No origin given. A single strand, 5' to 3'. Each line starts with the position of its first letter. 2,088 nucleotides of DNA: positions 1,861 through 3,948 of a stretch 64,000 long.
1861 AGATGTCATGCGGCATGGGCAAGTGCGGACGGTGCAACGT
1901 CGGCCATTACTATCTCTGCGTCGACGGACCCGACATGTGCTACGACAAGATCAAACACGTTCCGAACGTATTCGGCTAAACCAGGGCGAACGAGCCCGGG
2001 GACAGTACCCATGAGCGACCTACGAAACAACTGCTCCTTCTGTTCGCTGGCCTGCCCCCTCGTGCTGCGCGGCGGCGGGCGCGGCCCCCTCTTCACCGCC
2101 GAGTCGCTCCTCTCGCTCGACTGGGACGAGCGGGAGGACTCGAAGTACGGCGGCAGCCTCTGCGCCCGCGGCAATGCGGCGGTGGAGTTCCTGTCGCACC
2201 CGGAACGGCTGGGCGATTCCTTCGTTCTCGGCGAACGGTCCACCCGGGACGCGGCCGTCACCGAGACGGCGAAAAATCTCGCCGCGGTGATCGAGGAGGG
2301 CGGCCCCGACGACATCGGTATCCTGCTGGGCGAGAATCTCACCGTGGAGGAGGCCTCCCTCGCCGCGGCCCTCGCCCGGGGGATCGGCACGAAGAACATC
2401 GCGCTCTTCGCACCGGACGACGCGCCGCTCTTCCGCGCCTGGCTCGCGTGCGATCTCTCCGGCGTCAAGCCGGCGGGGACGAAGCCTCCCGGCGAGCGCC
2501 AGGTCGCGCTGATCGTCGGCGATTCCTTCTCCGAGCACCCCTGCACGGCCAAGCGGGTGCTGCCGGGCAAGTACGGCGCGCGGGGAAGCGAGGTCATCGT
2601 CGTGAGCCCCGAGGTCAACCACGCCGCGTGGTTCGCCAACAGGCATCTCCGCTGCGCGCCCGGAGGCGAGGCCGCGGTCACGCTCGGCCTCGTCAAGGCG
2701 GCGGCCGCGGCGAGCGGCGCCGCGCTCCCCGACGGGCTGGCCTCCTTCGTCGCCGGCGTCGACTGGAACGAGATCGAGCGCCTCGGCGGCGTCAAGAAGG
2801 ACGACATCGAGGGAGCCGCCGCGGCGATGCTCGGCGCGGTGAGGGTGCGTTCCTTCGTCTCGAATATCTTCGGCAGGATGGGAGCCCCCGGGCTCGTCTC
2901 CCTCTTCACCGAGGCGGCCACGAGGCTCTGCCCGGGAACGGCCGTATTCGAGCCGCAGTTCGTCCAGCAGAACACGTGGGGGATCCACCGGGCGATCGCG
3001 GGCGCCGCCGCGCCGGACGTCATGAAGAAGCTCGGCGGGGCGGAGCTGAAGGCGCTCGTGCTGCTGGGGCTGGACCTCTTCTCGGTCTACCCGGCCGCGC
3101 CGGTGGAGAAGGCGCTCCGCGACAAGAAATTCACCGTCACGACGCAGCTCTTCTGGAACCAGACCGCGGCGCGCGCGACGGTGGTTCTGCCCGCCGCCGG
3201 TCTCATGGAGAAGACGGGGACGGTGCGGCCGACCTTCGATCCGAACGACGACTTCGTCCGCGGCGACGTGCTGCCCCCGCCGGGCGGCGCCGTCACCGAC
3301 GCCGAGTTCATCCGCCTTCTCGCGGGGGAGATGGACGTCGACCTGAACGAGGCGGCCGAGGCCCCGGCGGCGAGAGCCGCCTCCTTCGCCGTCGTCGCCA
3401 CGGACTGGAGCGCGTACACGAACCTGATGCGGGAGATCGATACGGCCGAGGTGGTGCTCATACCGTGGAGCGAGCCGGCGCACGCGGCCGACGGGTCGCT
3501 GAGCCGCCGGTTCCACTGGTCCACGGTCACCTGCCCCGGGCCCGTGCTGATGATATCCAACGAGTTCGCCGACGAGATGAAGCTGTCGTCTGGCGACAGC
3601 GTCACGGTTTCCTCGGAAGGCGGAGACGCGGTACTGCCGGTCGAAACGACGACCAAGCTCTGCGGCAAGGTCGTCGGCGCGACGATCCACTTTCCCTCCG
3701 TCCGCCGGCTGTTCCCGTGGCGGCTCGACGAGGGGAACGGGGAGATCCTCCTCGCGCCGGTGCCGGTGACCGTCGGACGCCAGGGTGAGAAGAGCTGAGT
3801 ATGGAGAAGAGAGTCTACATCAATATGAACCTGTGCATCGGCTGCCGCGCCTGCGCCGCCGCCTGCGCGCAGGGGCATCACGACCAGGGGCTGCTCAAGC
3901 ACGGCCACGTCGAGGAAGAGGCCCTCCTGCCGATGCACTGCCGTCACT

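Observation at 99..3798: NAD(P)H-type input module (AsrA/HydB-like + AsrB/HydG-like + short MopB subunit) fused upstream of a membrane-bound group-4 hydrogenase operon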

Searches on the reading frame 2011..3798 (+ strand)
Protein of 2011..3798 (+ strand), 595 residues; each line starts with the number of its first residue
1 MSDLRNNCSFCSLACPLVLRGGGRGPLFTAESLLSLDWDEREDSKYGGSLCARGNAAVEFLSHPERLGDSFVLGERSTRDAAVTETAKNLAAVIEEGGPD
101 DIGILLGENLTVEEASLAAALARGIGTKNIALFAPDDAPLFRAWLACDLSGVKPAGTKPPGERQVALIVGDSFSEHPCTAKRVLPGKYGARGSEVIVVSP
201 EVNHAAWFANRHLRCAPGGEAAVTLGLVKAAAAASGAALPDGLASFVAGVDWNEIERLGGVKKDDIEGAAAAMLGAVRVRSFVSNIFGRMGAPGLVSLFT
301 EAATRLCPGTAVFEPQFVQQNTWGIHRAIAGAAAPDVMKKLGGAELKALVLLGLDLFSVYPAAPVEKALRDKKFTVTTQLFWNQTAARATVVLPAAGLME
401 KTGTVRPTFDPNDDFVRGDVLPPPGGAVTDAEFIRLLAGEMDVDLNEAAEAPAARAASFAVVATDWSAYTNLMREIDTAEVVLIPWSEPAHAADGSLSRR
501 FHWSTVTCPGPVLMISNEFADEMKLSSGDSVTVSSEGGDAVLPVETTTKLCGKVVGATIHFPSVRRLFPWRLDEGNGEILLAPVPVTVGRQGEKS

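Call 6: search_protein_families(library=pfam, proteins=[window:2011-3798:+], max_evalue=0.01)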
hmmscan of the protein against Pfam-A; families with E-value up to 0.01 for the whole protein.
window:2011-3798:+ (595 aa): 2 families
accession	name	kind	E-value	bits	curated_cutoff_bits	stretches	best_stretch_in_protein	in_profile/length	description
PF00384.28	Molybdopterin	-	1.2e-10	41.5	24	1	337-438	250-351/353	Molybdopterin oxidoreductase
PF01568.27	Molydop_binding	-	1.7e-05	25.2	26.8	1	503-569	21-94/110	Molydopterin dinucleotide binding domain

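Call 7: search_protein_families(library=ncbifam, proteins=[window:2011-3798:+], max_evalue=0.01)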
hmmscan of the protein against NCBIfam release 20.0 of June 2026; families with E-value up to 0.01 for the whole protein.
window:2011-3798:+ (595 aa): 8 families
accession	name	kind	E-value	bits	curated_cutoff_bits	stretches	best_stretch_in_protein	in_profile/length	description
TIGR01591.1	Fdh-alpha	equivalog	1.2e-27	96.3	666.25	2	41-229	28-221/672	formate dehydrogenase subunit alpha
NF047855.1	AssmNtatRedNasC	equivalog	2.5e-17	62.4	1100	2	323-405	384-470/708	assimilatory nitrate reductase catalytic subunit NasC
NF005895.0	PRK07860.1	equivalog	2.9e-17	62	802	1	51-555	276-774/811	NADH-quinone oxidoreductase subunit G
TIGR01973.1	NuoG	equivalog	1.3e-10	40.8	470.05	1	50-405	253-576/606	NADH-quinone oxidoreductase subunit NuoG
NF041783.2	mnquin_red_QrcB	equivalog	2.2e-09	36.1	440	1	46-450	87-512/695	menaquinone reductase molybdopterin-binding-like subunit QrcB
NF041323.1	Nitr_red_NasA_Halo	equivalog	2e-05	23.4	1000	0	362-462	394-492/673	assimilatory nitrate reductase NasA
TIGR01553.1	formate-DH-alph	equivalog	2.5e-05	22.2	814.2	0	5-68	46-108/1009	formate dehydrogenase-N subunit alpha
NF012032.0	PRK15488.1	equivalog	0.00029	19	694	0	8-129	48-166/759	thiosulfate reductase PhsA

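Call 8: search_solved_structures(query=window:2011-3798:+, max_evalue=0.01, show_alignments=3)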
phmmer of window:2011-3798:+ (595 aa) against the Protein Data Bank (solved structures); distinct sequences matched with E-value up to 0.01: 13.
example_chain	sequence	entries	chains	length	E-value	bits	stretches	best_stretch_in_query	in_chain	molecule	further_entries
7bkb_D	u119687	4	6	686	2.2e-13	53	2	332-444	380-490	Formate dehydrogenase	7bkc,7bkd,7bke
9t1s_L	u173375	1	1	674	2.8e-13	52.6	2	40-226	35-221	formate dehydrogenase (coenzyme F420)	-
8rqz_C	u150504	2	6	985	3e-10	42.6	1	8-203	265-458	Probable oxidoreductase YjgC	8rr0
9gzq_A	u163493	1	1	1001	3.2e-10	42.5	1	8-203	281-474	Probable oxidoreductase YjgC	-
6tg9_A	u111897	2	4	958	2.5e-08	36.3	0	320-445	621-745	Formate dehydrogenase subunit alpha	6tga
7vw6_A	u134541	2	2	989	2.8e-08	36.1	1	333-452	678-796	Formate dehydrogenase | Tungsten-containing formate dehydrogenase alpha subunit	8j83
7e5z_A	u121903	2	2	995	2.9e-08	36.1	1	333-452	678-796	Formate dehydrogenase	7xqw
9bov_A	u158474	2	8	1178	7.6e-08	34.7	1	8-137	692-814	Molybdopterin oxidoreductase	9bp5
9wxb_B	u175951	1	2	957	2.2e-07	33.1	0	320-442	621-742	Formate dehydrogenase alpha subunit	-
7qv7_S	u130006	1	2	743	2.1e-06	29.9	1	8-229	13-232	Hydrogen dependent carbon dioxide reductase subunit FdhF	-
8oh5_C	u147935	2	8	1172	1.3e-05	27.3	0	339-434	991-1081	Formate dehydrogenase-O, major subunit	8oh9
9vap_A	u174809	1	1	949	0.0002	23.4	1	6-228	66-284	Formate dehydrogenase molybdopterin-binding subunit FdhA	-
1aa6_A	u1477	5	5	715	0.00071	21.6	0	322-405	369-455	FORMATE DEHYDROGENASE H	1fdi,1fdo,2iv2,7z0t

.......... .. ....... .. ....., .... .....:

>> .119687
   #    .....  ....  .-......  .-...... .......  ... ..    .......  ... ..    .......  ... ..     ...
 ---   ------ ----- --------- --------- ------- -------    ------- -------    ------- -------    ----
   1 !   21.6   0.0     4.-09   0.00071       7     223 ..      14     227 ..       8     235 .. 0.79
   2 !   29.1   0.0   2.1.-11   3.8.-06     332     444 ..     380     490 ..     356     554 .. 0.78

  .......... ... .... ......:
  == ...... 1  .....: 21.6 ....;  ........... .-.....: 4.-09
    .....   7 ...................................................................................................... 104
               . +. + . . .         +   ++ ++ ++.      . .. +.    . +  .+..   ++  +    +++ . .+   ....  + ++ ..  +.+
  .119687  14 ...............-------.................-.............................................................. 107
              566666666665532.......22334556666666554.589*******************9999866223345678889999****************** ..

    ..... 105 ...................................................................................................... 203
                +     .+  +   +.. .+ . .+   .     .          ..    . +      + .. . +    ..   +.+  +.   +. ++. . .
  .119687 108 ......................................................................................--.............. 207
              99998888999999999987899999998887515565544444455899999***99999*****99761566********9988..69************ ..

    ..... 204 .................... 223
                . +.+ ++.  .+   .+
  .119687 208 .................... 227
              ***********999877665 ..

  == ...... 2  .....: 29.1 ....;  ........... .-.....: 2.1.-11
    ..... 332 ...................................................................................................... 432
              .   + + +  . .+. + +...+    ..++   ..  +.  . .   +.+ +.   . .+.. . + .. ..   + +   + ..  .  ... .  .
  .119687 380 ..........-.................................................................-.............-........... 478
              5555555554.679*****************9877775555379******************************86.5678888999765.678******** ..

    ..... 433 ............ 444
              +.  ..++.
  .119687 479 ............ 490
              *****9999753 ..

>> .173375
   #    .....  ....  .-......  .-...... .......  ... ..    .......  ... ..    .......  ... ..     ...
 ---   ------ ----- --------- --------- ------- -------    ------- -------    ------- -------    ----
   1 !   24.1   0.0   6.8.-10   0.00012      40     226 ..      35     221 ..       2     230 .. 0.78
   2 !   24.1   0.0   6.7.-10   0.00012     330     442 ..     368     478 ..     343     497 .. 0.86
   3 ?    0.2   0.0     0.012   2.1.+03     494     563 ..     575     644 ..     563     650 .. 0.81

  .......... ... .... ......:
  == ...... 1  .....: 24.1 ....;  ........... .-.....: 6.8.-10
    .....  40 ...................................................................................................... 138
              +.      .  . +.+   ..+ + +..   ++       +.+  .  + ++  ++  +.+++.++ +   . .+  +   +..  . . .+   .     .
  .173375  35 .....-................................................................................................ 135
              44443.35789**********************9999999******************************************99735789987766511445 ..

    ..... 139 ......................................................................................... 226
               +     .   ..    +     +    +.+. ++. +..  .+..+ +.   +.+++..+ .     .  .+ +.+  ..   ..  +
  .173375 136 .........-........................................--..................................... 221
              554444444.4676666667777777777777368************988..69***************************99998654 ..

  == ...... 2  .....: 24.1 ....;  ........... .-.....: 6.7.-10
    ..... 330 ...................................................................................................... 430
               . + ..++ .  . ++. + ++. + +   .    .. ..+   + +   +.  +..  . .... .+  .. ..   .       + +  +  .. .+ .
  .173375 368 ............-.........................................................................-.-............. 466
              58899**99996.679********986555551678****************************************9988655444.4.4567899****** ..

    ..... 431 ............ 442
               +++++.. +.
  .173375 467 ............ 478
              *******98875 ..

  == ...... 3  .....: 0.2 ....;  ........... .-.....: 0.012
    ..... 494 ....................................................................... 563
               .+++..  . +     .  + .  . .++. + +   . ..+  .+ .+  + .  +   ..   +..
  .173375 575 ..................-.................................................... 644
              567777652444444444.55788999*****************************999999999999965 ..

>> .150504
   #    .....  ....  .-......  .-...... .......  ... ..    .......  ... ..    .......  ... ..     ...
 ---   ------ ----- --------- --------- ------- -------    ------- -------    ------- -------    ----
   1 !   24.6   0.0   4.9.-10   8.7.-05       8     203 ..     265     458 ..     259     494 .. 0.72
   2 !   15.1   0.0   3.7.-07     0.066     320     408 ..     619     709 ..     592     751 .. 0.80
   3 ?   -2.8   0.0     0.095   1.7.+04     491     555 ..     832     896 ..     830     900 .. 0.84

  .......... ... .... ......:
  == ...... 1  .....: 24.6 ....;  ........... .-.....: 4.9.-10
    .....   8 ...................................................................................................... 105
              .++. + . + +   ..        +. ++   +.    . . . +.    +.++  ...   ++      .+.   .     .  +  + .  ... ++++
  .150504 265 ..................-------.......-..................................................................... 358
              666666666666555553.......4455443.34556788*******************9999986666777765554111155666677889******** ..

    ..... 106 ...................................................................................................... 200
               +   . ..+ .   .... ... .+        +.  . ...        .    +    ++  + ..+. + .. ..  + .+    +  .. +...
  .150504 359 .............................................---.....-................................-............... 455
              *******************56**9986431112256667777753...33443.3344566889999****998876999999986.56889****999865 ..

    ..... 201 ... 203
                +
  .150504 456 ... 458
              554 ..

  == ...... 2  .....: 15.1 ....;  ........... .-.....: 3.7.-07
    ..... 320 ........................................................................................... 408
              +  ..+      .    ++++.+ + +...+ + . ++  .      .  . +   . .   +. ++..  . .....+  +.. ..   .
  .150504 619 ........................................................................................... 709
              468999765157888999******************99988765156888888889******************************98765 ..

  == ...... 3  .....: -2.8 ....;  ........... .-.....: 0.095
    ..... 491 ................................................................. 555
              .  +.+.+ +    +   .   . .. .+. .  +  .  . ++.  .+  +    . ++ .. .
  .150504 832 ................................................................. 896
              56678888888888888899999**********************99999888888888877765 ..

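Call 9: find_homologous_proteins(query=window:2011-3798:+, max_evalue=0.00001)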
Query window:2011-3798:+ (595 aa): 130 proteins with E <= 0.00001 among 8000 candidates; the best 120 are listed.
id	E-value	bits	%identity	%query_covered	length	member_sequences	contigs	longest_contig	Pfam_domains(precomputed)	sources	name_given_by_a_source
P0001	5.1e-257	872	65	100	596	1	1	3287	PF00384.28,PF01568.28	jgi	jgi:NADH-quinone oxidoreductase subunit G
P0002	7.2e-254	862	66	100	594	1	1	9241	PF00384.28,PF01568.28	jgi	jgi:NADH-quinone oxidoreductase subunit G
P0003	2.0e-249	847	64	100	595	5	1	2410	PF00384.28,PF01568.28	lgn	-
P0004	3.1e-248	843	63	100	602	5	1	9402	PF00384.28,PF01568.28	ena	-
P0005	2.7e-247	840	63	100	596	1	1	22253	PF00384.28,PF01568.28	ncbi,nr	ncbi:MAG: molybdopterin-dependent oxidoreductase [Candidatus Krumholzibacteriota bacterium]|nr:molyb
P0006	1.1e-246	838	64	100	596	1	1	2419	PF00384.28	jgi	jgi:anaerobic selenocysteine-containing dehydrogenase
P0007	1.1e-244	832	62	100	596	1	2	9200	PF00384.28,PF01568.28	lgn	-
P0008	1.8e-244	831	64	100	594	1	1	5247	PF00384.28,PF01568.28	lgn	-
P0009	2.6e-244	830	63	100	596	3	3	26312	PF00384.28,PF01568.28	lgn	-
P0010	9.0e-244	829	63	100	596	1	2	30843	PF00384.28,PF01568.28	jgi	jgi:NADH-quinone oxidoreductase subunit G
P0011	5.6e-242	823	62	100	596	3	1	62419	PF00384.28,PF01568.28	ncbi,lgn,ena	-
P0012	1.1e-241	822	62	100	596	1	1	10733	PF00384.28,PF01568.28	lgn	-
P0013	2.1e-241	821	62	100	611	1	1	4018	PF00384.28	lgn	-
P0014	2.5e-240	817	63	100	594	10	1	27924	PF00384.28,PF01568.28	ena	-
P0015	2.8e-240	817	60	100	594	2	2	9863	PF00384.28,PF01568.28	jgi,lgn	jgi:anaerobic selenocysteine-containing dehydrogenase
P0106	9.6e-195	667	53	100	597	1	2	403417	PF00384.28,PF01568.28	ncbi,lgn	-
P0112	2.3e-187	642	51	100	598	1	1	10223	PF00384.28,PF01568.28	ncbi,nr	ncbi:MAG: molybdopterin-dependent oxidoreductase [Candidatus Latescibacteria bacterium]|nr:molybdopt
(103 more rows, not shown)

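Call 11: find_encoding_contigs(protein=P0112, flank=10000, max_places=2)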
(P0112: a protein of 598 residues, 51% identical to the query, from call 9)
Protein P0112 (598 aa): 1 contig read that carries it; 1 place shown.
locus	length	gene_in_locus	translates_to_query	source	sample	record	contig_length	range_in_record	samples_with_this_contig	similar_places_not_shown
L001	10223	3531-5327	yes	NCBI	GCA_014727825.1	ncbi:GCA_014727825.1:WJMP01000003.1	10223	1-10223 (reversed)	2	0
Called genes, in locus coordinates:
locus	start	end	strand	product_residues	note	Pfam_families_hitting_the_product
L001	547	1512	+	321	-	PF13424:TPR_12 (faint), PF00515:TPR_1 (faint), PF07719:TPR_2 (faint), PF13181:TPR_8 (faint), PF00578:AhpC-TSA, PF08534:Redoxin, PF00085:Thioredoxin, PF13905:Thioredoxin_8, +2 more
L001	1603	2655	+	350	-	PF12838:Fer4_7 (faint), PF13187:Fer4_9 (faint), PF13183:Fer4_8 (faint), PF13237:Fer4_10 (faint), PF17179:Fer4_22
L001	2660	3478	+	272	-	PF00970:FAD_binding_6 (weak), PF00175:NAD_binding_1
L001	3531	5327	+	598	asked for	PF00384:Molybdopterin (weak), PF01568:Molydop_binding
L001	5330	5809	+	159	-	PF12837:Fer4_6 (weak), PF13237:Fer4_10 (weak), PF14697:Fer4_21 (weak), PF12838:Fer4_7 (weak), PF13187:Fer4_9 (weak), PF13247:Fer4_11, PF12838:Fer4_7 (weak), PF13187:Fer4_9 (weak), +6 more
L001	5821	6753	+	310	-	PF00146:NADHdh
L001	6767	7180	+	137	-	PF01058:Oxidored_q6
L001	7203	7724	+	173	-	PF00329:Complex1_30kDa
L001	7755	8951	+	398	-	PF00374:NiFeSe_Hases, PF00346:Complex1_49kDa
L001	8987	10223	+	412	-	PF00361:Proton_antipo_M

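Call 12: find_encoding_contigs(protein=P0106, flank=10000, max_places=2)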
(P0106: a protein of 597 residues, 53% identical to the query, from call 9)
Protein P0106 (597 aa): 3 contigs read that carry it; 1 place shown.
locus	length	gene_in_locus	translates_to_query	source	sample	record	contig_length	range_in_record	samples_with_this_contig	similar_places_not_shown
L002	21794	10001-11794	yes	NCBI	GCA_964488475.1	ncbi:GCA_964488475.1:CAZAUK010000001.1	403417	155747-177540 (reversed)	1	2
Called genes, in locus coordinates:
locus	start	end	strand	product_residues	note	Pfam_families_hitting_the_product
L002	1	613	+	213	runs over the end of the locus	PF02965:Met_synt_B12 (weak)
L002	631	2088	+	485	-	PF06253:MTTB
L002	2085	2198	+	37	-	-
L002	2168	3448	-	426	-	-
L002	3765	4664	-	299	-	PF02445:NadA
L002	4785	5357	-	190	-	PF01592:NifU_N, PF10571:UPF0547 (weak), PF13248:Zn_ribbon_3 (weak)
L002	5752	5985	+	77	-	-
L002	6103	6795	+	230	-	-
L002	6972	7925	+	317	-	PF00578:AhpC-TSA, PF08534:Redoxin, PF00085:Thioredoxin (weak), PF00255:GSHPx (weak), PF13905:Thioredoxin_8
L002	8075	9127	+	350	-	PF12838:Fer4_7 (faint), PF13187:Fer4_9 (faint), PF13746:Fer4_18 (faint), PF17179:Fer4_22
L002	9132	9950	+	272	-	PF00970:FAD_binding_6 (weak), PF00175:NAD_binding_1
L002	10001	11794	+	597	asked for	PF00384:Molybdopterin (faint), PF01568:Molydop_binding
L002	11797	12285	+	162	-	PF12797:Fer4_2 (faint), PF14697:Fer4_21, PF13187:Fer4_9 (weak), PF13247:Fer4_11, PF12838:Fer4_7 (weak), PF13187:Fer4_9 (weak), PF12837:Fer4_6 (weak), PF00037:Fer4 (weak), +5 more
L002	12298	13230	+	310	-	PF00146:NADHdh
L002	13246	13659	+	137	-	PF01058:Oxidored_q6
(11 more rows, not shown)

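Call 26: predict_structure(alignment_id=A1)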
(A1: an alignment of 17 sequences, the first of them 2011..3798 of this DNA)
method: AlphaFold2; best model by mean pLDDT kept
length: 595 residues; sequences in the alignment: 17
mean_pLDDT: 74.0   pTM: 0.76
mean pLDDT of the five models: 74.0, 73.6, 73.0, 69.8, 67.6
residues with pLDDT >= 90: 183; 70-90: 221; 50-70: 80; < 50: 111
segments of 3 or more residues with pLDDT < 50: 1-76, 356-360, 382-386, 489-508, 593-595
pLDDT, mean of each block of 10 residues (from residue 1): 25 30 31 37 37 38 37 50 89 91 87 88 90 64 75 86 93 72 82 93 87 94 97 91 92 96 97 95 80 88 93 73 75 73 85 62 71 79 54 75 66 61 69 93 75 65 88 86 75 30 42 91 90 89 91 86 73 68 86 46
secondary structure, 60 per line:
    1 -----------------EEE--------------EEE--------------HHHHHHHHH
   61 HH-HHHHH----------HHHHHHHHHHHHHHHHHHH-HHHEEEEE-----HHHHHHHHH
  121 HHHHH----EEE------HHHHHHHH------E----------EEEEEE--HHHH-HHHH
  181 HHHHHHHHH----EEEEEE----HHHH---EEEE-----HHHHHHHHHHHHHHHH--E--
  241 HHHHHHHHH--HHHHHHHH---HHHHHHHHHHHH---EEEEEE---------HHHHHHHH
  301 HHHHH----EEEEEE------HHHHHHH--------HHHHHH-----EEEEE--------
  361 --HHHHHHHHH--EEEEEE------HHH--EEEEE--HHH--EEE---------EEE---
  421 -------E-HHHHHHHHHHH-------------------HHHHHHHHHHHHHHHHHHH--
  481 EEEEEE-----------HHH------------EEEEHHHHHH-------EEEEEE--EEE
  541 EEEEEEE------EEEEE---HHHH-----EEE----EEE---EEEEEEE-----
elements in order: E18-20 E35-37 H52-62 H64-68 H79-97 E102-106 H112-125 E130-132 H139-146 E164-169 H172-175 H177-189 E194-199 H204-207 E211-214 H220-235 H241-249 H252-259 H263-274 E278-283 H293-305 E310-315 H322-328 H337-342 E348-352 H363-371 E374-379 E391-395 E403-405 E415-417 H430-440 H460-478 E481-486 E513-516 H517-522 E530-535 E538-547 E554-558 H562-565 E571-573 E578-580 E584-590

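Call 29: fold_search(model_id=the predicted structure, library=pdb)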
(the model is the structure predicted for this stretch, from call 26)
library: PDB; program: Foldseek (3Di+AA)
matches with E <= 10: 974; with E <= 0.001: 181
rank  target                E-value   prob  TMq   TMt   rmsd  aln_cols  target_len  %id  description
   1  7vw6_A                4.6e-24  1.00  0.62  0.42   9.3       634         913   17  Cryo-EM Structure of Formate Dehydrogenase 1 from Methylorubrum extorquens AM1 (released 2022-06-01)
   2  2v45                  1.1e-23  1.00  0.67  0.56  10.7       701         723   16  A New Catalytic Mechanism of Periplasmic Nitrate Reductase from Desulfovibrio desulfuricans ATCC 27774 from Crystallogra (released 2008-03-18)
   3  9ktl_A                1.3e-23  1.00  0.62  0.41  10.0       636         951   19  Cryo-EM structure of reduced form of formate dehydrogenase from Rhodobacter aestuarii (RaFDH) with NADH (released 2025-06-18)
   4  2nap                  2.8e-23  1.00  0.65  0.54  10.9       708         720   16  DISSIMILATORY NITRATE REDUCTASE (NAP) FROM DESULFOVIBRIO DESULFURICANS (released 1999-09-19)
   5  8j83_A                5.4e-23  1.00  0.62  0.42  10.1       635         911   18  Crystal structure of formate dehydrogenase from Methylorubrum extorquens AM1 (released 2023-10-11)
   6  2jio                  8.5e-23  1.00  0.66  0.55  10.8       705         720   16  A New Catalytic Mechanism of Periplasmic Nitrate Reductase from Desulfovibrio desulfuricans ATCC 27774 from Crystallogra (released 2008-03-18)
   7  8rqz_C                1.1e-22  1.00  0.63  0.40   9.7       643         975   17  Crystal structure of Molybdenum bispyranopterin guanine dinucleotide formate dehydrogenases ForCE1 from Bacillus subti (released 2025-08-06)
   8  2v3v                  2.1e-22  1.00  0.66  0.55  10.7       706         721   16  A New Catalytic Mechanism of Periplasmic Nitrate Reductase from Desulfovibrio desulfuricans ATCC 27774 from Crystallogra (released 2008-03-18)
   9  1fdi                  1.6e-21  1.00  0.62  0.53   8.7       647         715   16  OXIDIZED FORM OF FORMATE DEHYDROGENASE H FROM E. COLI COMPLEXED WITH THE INHIBITOR NITRITE (released 1997-08-20)
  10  6tg9_A                2.2e-21  1.00  0.62  0.40  10.7       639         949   18  Cryo-EM Structure of NADH reduced form of NAD+-dependent Formate Dehydrogenase from Rhodobacter capsulatus (released 2020-04-22)
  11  7z0t_A                1.7e-20  1.00  0.60  0.51   9.6       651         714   16  Structure of the Escherichia coli formate hydrogenlyase complex (aerobic preparation, composite structure) (released 2022-09-28)
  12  1aa6                  2.2e-20  1.00  0.58  0.50   9.5       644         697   18  REDUCED FORM OF FORMATE DEHYDROGENASE H FROM E. COLI (released 1997-08-20)
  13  8e9g_G                1.1e-19  1.00  0.52  0.41   9.3       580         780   20  Mycobacterial respiratory complex I with both quinone positions modelled (released 2022-10-12)
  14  9vap_A                3.1e-19  1.00  0.64  0.44  11.0       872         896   12  Cryo-EM structure of formate dehydrogenase from Shewanella oneidensis MR-1 (SoFdhAB) (released 2026-04-08)
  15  8e9h_G                3.6e-19  1.00  0.52  0.41   9.8       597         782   18  Mycobacterial respiratory complex I, fully-inserted quinone (released 2022-10-12)
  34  3o5a_A                1.5e-16  1.00  0.60  0.47  10.7       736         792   14  Crystal Structure of partially reduced Periplasmic Nitrate Reductase from Cupriavidus necator using Ionic Liquids (released 2011-04-06)
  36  3ml1_A                1.7e-16  1.00  0.63  0.48  10.5       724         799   14  Crystal Structure of the Periplasmic Nitrate Reductase from Cupriavidus necator (released 2011-04-06)
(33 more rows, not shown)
